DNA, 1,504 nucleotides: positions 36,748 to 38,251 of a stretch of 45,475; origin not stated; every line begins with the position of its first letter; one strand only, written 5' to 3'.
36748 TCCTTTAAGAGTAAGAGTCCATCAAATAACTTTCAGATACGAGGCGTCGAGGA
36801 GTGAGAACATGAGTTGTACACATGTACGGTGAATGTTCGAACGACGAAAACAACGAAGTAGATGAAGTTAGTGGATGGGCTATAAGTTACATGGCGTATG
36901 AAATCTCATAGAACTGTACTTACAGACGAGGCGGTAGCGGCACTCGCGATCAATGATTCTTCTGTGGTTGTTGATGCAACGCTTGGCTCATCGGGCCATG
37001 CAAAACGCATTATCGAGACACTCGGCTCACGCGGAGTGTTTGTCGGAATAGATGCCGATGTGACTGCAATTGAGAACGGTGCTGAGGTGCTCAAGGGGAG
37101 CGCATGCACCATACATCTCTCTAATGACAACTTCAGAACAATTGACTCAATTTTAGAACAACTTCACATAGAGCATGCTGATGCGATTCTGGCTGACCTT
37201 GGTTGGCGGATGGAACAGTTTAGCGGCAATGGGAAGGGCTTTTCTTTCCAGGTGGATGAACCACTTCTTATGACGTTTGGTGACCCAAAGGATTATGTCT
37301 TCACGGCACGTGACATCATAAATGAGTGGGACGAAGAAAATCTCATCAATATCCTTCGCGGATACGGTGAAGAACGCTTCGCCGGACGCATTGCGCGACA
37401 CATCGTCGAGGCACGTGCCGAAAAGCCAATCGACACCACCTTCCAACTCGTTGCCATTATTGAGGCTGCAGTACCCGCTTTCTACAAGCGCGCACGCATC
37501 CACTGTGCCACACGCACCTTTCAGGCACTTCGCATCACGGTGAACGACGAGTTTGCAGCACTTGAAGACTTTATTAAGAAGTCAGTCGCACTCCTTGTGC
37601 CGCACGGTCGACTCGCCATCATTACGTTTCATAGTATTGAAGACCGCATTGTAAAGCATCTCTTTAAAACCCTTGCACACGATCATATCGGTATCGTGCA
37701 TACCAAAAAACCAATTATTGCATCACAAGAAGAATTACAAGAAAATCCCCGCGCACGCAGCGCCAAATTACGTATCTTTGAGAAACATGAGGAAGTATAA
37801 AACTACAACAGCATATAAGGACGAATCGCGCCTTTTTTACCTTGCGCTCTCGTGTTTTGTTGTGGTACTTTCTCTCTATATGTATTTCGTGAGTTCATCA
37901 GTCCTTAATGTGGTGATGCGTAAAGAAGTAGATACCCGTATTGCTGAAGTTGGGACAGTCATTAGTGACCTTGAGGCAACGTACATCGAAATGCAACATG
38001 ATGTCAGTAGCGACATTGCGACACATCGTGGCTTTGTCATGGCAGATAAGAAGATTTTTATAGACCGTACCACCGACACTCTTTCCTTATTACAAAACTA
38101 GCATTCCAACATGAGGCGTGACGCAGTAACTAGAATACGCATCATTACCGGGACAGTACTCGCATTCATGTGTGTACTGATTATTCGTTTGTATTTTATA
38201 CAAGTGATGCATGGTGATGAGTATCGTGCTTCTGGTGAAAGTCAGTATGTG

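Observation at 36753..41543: Inverted copies of one repeat family bracket rsmH-ftsL-ftsI-murF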

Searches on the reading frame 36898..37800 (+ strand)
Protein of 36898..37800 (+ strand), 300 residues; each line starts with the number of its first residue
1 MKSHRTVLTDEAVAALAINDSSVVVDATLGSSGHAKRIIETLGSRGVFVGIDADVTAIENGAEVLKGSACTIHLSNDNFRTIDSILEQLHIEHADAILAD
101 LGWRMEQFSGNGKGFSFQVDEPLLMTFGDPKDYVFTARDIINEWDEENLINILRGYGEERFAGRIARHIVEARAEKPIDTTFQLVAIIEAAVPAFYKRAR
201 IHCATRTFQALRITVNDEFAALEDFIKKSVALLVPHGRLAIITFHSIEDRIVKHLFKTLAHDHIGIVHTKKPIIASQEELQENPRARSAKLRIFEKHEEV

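Call 15: search_protein_families(library=pfam, proteins=[window:36898-37800:+])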
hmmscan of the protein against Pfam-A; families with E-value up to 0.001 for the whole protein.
window:36898-37800:+ (300 aa): 1 family
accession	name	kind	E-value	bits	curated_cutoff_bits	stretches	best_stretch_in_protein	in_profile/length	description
PF01795.25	Methyltransf_5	-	1.1e-91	308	27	1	3-296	3-308/309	MraW methylase family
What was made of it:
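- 36898..37800 (+): rsmH (mraW). Pfam PF01795, 1e-91 (call 15).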

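Call 45: find_homologous_proteins(query=window:36898-37800:+, max_evalue=1e-40)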
Query window:36898-37800:+ (300 aa): 7509 proteins with E <= 1e-40 among 8000 candidates; the best 120 are listed.
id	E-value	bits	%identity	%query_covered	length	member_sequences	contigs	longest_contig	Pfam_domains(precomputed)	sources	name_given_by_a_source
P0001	4.8e-193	658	100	100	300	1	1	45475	PF01795.26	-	-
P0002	2.8e-184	629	96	100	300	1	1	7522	PF01795.26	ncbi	-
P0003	7.7e-184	628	95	100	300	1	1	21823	PF01795.26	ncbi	-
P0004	2.6e-182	623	94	100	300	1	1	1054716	PF01795.26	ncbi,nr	ncbi:16S rRNA (cytosine(1402)-N(4))-methyltransferase RsmH [Candidatus Kaiserbacteria bacterium]|nr:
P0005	1.2e-181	620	93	100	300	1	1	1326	PF01795.26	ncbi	-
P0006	4.9e-178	609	91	100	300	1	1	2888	PF01795.26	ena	-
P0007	1.3e-177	607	90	100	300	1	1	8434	PF01795.26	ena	-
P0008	2.3e-176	603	92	100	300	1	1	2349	PF01795.26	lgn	-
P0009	1.6e-168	577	93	93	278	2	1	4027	PF01795.26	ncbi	-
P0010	2.4e-157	541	82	100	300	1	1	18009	PF01795.26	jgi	jgi:16S rRNA (cytosine1402-N4)-methyltransferase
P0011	4.1e-155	533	82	100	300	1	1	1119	PF01795.26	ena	-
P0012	5.8e-155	533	81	100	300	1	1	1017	PF01795.26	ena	-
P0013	1.8e-152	525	80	100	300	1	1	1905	PF01795.26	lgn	-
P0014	1.7e-147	508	77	100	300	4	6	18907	PF01795.26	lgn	-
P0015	1.7e-146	505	77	100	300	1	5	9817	PF01795.26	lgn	-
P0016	2.0e-138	479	72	99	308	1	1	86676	PF01795.26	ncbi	-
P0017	1.1e-137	476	72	99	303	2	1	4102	PF01795.26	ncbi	-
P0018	1.5e-137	476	73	100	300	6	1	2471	PF01795.26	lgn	-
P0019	6.8e-137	474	71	99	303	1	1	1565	PF01795.26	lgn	-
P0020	9.5e-137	473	72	99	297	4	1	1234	PF13847.13,PF01795.26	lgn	-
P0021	2.1e-136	472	71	98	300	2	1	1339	PF01795.26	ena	-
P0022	3.2e-136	471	74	99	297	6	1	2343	PF01795.26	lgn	-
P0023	3.7e-136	471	68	100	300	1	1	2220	PF13847.13,PF01795.26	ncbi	-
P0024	6.9e-136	470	72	100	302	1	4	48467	PF13847.13,PF01795.26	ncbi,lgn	-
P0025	3.3e-135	468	72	99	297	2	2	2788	PF13847.13,PF01795.26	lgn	-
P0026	4.9e-135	467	71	98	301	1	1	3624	PF01795.26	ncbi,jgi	-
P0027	1.5e-134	466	73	98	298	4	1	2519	PF01795.26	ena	-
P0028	2.8e-134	465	72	98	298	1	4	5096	PF01795.26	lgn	-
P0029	6.5e-134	464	70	99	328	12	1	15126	PF01795.26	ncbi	-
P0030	1.3e-133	463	70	99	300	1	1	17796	PF01795.26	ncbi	-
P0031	2.2e-133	462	71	99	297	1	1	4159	PF01795.26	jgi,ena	-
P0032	8.0e-133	460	70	99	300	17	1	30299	PF13847.13,PF01795.26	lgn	-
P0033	9.2e-133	460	72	98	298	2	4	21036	PF01795.26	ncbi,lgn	-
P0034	1.4e-132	459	72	100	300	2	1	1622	PF01795.26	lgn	-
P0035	2.7e-132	458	70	99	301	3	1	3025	PF13847.13,PF01795.26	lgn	-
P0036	3.1e-132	458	68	99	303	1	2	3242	PF01795.26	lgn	-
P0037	4.7e-132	458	71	98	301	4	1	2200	PF01795.26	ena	-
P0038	4.7e-132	458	71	99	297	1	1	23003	PF01795.26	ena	-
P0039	1.5e-131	456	70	99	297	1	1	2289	PF01795.26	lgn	-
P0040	2.4e-131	455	71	98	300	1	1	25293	PF01795.26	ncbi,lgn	-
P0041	3.8e-131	455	73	99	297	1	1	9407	PF01795.26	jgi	jgi:16S rRNA (cytosine1402-N4)-methyltransferase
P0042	4.0e-131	455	71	100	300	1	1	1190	PF01795.26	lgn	-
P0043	5.6e-131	454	71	98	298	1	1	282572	PF01795.26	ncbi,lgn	ncbi:MAG: 16S rRNA (cytosine(1402)-N(4))-methyltransferase RsmH [Minisyncoccia bacterium]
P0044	6.5e-131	454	68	99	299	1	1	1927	PF01795.26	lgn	-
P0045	5.8e-130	451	69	99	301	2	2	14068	PF13847.13,PF01795.26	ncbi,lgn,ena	-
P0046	6.3e-130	451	71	99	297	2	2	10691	PF13847.13,PF01795.26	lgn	-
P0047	8.4e-130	450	71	99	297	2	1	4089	PF01795.26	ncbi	-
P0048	8.6e-130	450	69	99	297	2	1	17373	PF01795.26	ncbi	-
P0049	8.9e-130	450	70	99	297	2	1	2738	PF01795.26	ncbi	-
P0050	1.5e-129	449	70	100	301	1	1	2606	PF01795.26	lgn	-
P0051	6.4e-129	447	70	100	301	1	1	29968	PF01795.26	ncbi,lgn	-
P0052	1.6e-128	446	70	98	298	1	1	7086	PF13847.13,PF01795.26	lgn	-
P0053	3.3e-128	445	67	99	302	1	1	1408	PF01795.26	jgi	jgi:16S rRNA (cytosine1402-N4)-methyltransferase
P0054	3.7e-128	445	70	99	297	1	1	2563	PF13847.13,PF01795.26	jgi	jgi:16S rRNA (cytosine1402-N4)-methyltransferase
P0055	9.0e-128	444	69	99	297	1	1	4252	PF13847.13,PF01795.26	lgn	-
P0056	9.9e-128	443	66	100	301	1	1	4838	PF01795.26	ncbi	-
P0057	1.4e-127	443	68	100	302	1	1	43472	PF13847.13,PF01795.26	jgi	-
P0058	1.9e-127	443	69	100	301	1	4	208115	PF01795.26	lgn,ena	-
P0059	2.2e-126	439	70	95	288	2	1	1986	PF01795.26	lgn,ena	-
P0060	4.4e-126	438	68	99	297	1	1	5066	PF01795.26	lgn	-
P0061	6.6e-126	438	68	99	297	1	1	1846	PF01795.26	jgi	jgi:16S rRNA (cytosine1402-N4)-methyltransferase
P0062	1.3e-125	437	71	100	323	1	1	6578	PF01795.26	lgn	-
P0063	1.7e-125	436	68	99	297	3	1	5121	PF13847.13,PF01795.26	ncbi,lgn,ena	-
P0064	2.3e-125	436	67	99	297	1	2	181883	PF01795.26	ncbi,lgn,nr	ncbi:MAG: 16S rRNA (cytosine(1402)-N(4))-methyltransferase RsmH [Candidatus Pacebacteria bacterium]|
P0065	2.5e-125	436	67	99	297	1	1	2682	PF01795.26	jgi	-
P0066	2.6e-125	436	69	99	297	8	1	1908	PF13847.13,PF01795.26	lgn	-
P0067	6.9e-125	434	67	100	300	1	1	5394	PF01795.26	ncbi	-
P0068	8.9e-125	434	68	99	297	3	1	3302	PF13847.13,PF01795.26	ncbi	-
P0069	5.6e-124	431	67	98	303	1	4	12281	PF01795.26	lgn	-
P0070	2.6e-123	429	68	99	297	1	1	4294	PF13847.13,PF01795.26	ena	-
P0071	3.0e-123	429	67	99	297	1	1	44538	PF01795.26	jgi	-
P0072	5.3e-123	428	64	99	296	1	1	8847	PF01795.26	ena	-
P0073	1.5e-122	427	65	99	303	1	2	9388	PF01795.26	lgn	-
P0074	2.5e-122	426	65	100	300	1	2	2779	PF13847.13,PF01795.26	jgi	jgi:16S rRNA (cytosine1402-N4)-methyltransferase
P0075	2.6e-122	426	68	98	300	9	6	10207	PF01795.26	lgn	-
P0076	2.7e-122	426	67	99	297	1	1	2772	PF13847.13,PF01795.26,PF05175.21,PF13649.13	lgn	-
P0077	3.0e-122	426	64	98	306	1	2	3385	PF01795.26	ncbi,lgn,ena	-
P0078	3.1e-122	425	67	99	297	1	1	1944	PF01795.26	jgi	jgi:16S rRNA (cytosine1402-N4)-methyltransferase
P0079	5.1e-122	425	66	98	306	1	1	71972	PF13847.13,PF01795.26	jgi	jgi:16S rRNA (cytosine1402-N4)-methyltransferase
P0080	7.2e-122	424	65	99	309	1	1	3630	PF01795.26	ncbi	-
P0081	9.1e-122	424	66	99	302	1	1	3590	PF13847.13,PF01795.26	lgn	-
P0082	1.3e-121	423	67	99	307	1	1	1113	PF01795.26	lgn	-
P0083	1.8e-121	423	66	98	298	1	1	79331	PF01795.26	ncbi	-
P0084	2.3e-121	423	66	100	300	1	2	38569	PF01795.26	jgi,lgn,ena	jgi:16S rRNA (cytosine1402-N4)-methyltransferase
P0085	7.3e-121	421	65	98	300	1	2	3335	PF01795.26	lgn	-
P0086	1.3e-120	420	68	99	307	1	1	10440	PF01795.26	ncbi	-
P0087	1.8e-120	420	65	98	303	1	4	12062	PF01795.26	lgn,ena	-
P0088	9.4e-120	417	66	100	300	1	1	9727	PF01795.26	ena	-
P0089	1.5e-119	417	65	100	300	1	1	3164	PF13847.13,PF01795.26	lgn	-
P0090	2.4e-119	416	65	99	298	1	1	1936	PF01795.26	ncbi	-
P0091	3.0e-119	416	66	100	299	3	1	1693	PF01795.26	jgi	jgi:16S rRNA (cytosine1402-N4)-methyltransferase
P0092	6.5e-119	415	66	99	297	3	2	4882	PF01795.26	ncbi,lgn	-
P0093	7.9e-119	414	65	99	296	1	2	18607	PF01795.26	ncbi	-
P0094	1.0e-118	414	67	99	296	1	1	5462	PF01795.26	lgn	-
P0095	1.6e-118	413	64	98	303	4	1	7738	PF01795.26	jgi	jgi:16S rRNA (cytosine1402-N4)-methyltransferase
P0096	1.8e-118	413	66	99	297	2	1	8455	PF01795.26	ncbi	-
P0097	2.6e-118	413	66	100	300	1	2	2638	PF01795.26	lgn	-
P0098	4.5e-118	412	64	99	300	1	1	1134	PF01795.26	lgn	-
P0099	4.8e-118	412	65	98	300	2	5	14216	PF01795.26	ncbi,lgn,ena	-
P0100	5.7e-118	411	63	100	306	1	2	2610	PF13847.13,PF01795.26,PF02254.25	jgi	jgi:16S rRNA (cytosine1402-N4)-methyltransferase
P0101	6.2e-118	411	65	99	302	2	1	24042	PF01795.26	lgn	-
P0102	8.5e-118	411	66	98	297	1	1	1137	PF01795.26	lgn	-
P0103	9.5e-118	411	65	99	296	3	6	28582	PF01795.26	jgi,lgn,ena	-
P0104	1.2e-117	410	64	100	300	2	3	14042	PF01795.26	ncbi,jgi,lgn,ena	-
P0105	2.1e-117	410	66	99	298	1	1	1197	PF01795.26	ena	-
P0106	2.1e-117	410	64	99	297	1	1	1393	PF01795.26,PF02254.25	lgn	-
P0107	2.3e-117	409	66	99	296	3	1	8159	PF01795.26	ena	-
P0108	7.5e-117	408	65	100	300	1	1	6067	PF13847.13,PF01795.26,PF13649.13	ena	-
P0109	1.1e-116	407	64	99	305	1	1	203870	PF01795.26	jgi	jgi:16S rRNA (cytosine1402-N4)-methyltransferase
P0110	1.3e-116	407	63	99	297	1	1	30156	PF13847.13,PF01795.26,PF13649.13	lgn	-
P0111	1.5e-116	407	64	99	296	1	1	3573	PF01795.26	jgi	jgi:16S rRNA (cytosine1402-N4)-methyltransferase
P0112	2.0e-116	406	66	99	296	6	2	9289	PF01795.26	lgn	-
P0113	2.8e-116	406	64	100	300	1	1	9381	PF13847.13,PF01795.26,PF13649.13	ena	-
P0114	3.3e-116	406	64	100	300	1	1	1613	PF13847.13,PF01795.26,PF13649.13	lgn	-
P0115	4.3e-116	405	65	98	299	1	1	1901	PF01795.26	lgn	-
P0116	6.4e-116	405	62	99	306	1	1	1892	PF13847.13,PF01795.26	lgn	-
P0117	1.6e-115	403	64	99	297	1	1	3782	PF01795.26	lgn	-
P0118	1.8e-115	403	61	100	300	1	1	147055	PF01795.26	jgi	jgi:16S rRNA (cytosine1402-N4)-methyltransferase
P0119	2.0e-115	403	65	99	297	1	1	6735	PF13847.13,PF01795.26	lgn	-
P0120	3.8e-115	402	63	99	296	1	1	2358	PF01795.26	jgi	jgi:16S rRNA (cytosine1402-N4)-methyltransferase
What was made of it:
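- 36898..37800 (+): Homologues in call 45.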

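Call 46: find_encoding_contigs(protein=P0004, flank=10000, max_places=2)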
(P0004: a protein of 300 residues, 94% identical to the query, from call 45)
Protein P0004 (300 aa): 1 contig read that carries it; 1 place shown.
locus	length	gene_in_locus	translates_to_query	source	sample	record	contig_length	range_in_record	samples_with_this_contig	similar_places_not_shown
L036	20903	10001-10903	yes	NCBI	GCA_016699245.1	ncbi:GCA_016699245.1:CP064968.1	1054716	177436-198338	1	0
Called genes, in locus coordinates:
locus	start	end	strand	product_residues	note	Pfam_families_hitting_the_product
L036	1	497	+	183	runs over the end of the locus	PF01765:RRF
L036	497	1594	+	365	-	PF02163:Peptidase_M50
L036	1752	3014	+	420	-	PF00587:tRNA-synt_2b, PF03129:HGTP_anticodon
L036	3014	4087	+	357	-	PF00022:Actin (faint), PF06723:MreB_Mbl, PF00012:HSP70, PF11104:PilM_2 (faint), PF14450:FtsA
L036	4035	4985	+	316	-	PF04085:MreC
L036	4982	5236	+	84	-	-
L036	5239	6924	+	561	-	PF03717:PBP_dimer, PF00905:Transpeptidase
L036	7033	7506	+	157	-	PF03449:GreA_GreB_N, PF01272:GreA_GreB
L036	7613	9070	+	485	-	PF01336:tRNA_anti-codon, PF00152:tRNA-synt_2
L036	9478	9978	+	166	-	PF02381:MraZ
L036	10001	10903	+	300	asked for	PF01795:Methyltransf_5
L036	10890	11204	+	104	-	-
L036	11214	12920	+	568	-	PF03717:PBP_dimer, PF00905:Transpeptidase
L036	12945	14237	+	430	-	PF08245:Mur_ligase_M, PF02875:Mur_ligase_C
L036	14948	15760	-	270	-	PF00188:CAP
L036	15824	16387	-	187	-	PF02834:LigT_PEase (weak), PF13563:2_5_RNA_ligase2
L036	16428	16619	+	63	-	-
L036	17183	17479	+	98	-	-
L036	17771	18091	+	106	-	-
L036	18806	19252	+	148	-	-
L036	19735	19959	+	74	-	-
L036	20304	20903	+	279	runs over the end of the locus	-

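Call 47: find_encoding_contigs(protein=P0003, flank=10000, max_places=2)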
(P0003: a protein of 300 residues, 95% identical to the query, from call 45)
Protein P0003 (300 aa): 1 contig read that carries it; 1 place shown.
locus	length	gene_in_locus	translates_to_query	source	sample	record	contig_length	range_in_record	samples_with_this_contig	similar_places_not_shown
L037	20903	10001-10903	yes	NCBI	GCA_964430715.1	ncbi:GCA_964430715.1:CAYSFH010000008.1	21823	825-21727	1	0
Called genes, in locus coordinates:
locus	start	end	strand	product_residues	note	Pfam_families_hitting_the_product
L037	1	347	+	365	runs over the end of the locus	PF02163:Peptidase_M50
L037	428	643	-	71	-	-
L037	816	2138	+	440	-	PF00587:tRNA-synt_2b, PF03129:HGTP_anticodon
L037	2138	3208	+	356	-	PF00022:Actin (faint), PF06723:MreB_Mbl, PF00012:HSP70, PF11104:PilM_2 (faint), PF14450:FtsA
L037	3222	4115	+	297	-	PF04085:MreC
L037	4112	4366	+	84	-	-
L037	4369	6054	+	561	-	PF03717:PBP_dimer, PF00905:Transpeptidase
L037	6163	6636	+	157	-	PF03449:GreA_GreB_N, PF01272:GreA_GreB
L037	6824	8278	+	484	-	PF01336:tRNA_anti-codon, PF00152:tRNA-synt_2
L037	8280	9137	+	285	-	PF00892:EamA, PF03151:TPT, PF00892:EamA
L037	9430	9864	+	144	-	PF02381:MraZ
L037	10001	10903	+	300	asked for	PF01795:Methyltransf_5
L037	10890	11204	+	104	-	-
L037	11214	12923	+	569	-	PF03717:PBP_dimer, PF00905:Transpeptidase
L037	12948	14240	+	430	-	PF08245:Mur_ligase_M, PF02875:Mur_ligase_C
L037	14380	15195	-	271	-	PF00188:CAP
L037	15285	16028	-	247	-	PF03372:Exo_endo_phos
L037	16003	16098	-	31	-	-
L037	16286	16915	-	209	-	-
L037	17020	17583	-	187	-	PF02834:LigT_PEase (weak), PF13563:2_5_RNA_ligase2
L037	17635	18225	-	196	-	PF13489:Methyltransf_23 (weak), PF13649:Methyltransf_25, PF13847:Methyltransf_31 (weak), PF08241:Methyltransf_11 (weak), PF08242:Methyltransf_12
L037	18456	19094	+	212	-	-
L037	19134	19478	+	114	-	-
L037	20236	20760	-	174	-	-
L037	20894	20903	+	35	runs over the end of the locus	?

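Call 48: find_encoding_contigs(protein=P0010, flank=10000, max_places=2)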
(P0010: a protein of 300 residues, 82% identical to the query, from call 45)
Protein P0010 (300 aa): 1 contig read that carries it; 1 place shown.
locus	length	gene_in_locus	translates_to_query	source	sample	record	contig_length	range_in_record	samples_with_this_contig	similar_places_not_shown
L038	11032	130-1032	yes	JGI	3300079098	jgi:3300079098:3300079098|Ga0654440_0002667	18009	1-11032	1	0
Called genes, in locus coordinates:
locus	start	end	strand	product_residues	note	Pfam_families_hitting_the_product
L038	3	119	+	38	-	?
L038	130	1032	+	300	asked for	PF01795:Methyltransf_5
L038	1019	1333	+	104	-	-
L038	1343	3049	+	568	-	PF03717:PBP_dimer, PF00905:Transpeptidase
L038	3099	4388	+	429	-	PF08245:Mur_ligase_M, PF02875:Mur_ligase_C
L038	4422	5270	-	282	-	PF00188:CAP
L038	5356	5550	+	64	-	-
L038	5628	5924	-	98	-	-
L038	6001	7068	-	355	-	PF09561:RE_HpaII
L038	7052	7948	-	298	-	PF00145:DNA_methylase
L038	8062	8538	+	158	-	PF08534:Redoxin, PF00578:AhpC-TSA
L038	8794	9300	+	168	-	PF10881:DUF2726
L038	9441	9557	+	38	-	-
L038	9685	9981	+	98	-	-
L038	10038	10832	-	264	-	PF22435:MRM3-like_sub_bind, PF00588:SpoU_methylase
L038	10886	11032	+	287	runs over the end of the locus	PF13387:Lnb_N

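Call 68: find_encoding_contigs(protein=P0002, flank=10000, max_places=2)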
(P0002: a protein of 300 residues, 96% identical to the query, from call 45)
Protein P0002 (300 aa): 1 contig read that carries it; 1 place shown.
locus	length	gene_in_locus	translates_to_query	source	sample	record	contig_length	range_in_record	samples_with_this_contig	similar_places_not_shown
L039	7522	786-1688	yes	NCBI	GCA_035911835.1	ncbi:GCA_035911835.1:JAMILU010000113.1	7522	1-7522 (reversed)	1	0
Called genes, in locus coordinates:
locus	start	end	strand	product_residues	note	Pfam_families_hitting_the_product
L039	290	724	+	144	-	PF02381:MraZ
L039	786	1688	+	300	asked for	PF01795:Methyltransf_5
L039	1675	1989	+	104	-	-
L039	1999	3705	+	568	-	PF03717:PBP_dimer, PF00905:Transpeptidase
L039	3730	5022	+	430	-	PF08245:Mur_ligase_M, PF02875:Mur_ligase_C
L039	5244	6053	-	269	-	PF00188:CAP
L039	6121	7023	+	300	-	PF11127:YgaP-like_TM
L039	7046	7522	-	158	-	?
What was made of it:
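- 37673..38101 (+): ftsL-like small ORF. Relatives call a 104-aa gene that overlaps the end of rsmH, which would start near 37787 here. Gene calls in L036-L039 (calls 46-48, 68).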

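Call 69: find_encoding_contigs(protein=P0007, flank=10000, max_places=2)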
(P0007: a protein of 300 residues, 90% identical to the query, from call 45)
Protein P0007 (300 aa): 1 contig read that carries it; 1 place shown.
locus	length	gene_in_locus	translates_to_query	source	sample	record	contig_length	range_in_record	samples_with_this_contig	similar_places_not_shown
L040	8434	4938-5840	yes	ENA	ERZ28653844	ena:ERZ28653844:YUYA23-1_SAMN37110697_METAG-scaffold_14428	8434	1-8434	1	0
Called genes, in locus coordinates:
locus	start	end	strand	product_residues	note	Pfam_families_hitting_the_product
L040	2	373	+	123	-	?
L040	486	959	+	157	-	PF03449:GreA_GreB_N, PF01272:GreA_GreB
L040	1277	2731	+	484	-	PF01336:tRNA_anti-codon, PF00152:tRNA-synt_2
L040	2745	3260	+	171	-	PF04229:GrpB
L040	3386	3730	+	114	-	-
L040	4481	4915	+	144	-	PF02381:MraZ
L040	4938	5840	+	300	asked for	PF01795:Methyltransf_5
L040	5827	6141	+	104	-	-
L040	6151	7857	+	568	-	PF03717:PBP_dimer, PF00905:Transpeptidase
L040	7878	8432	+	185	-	?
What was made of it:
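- All five relatives with this synteny are collinear (calls 46-48, 68, 69).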

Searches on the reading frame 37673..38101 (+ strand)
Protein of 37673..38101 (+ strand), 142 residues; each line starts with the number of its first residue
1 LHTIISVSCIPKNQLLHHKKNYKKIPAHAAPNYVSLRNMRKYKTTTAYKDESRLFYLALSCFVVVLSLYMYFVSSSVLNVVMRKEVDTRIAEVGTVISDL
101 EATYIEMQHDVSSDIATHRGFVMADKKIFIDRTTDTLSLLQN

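Call 15: search_protein_families(library=pfam, proteins=[window:37673-38101:+])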
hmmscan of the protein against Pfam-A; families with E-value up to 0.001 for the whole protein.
window:37673-38101:+ (142 aa): 0 families
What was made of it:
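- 37673..38101 (+): No Pfam hit (call 15).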
